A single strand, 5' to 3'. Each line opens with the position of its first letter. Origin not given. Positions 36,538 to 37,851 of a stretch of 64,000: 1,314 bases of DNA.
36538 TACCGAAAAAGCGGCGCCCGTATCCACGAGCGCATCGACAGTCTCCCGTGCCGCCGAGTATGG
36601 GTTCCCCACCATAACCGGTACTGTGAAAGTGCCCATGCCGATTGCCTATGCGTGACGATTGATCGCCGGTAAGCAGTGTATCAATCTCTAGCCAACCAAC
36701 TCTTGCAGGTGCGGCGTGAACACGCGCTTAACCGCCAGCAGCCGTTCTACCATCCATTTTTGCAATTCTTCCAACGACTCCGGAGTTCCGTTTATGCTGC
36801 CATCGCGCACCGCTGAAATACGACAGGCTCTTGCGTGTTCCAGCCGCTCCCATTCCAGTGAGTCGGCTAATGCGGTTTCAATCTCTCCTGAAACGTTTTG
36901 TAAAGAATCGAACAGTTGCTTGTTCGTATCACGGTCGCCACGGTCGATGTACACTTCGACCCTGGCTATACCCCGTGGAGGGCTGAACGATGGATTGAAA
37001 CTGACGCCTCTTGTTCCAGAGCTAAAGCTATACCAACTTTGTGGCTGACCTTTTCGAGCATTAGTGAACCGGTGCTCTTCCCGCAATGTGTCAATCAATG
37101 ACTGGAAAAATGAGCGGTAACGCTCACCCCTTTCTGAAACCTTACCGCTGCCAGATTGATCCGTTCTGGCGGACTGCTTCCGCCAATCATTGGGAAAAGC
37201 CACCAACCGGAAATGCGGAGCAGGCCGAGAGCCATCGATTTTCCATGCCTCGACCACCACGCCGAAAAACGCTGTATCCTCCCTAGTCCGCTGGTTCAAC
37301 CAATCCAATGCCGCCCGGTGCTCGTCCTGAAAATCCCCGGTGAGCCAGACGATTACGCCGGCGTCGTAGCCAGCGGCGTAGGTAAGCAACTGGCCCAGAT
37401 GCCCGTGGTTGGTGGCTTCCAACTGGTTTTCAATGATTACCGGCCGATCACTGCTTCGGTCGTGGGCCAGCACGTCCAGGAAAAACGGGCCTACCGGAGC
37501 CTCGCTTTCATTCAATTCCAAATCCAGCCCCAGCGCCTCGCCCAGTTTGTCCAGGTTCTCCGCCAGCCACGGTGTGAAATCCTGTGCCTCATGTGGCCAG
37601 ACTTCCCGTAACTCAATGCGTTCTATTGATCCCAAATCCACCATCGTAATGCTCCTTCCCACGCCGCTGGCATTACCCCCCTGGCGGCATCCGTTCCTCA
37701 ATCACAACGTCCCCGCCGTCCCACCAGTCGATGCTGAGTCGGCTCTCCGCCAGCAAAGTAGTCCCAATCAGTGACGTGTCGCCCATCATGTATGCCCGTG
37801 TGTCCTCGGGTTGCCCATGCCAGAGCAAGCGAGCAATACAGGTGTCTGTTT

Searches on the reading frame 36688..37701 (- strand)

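Call 96: search_protein_families(library=padloc, proteins=[window:36688-37701:-], max_evalue=0.001)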
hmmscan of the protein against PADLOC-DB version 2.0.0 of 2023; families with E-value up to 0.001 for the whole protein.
window:36688-37701:- (337 aa): 4 families
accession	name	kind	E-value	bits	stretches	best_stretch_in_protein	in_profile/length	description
PDLC04911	PDC-S11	-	1.8e-113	377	1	21-333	3-313/318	-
PDLC04914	PDC-S11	-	1.1e-90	302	1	22-335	4-311/314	-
PDLC04912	PDC-S11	-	2.1e-90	301.1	1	22-334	4-312/313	-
PDLC04913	PDC-S11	-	2.3e-27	94.1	1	178-335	212-367/375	-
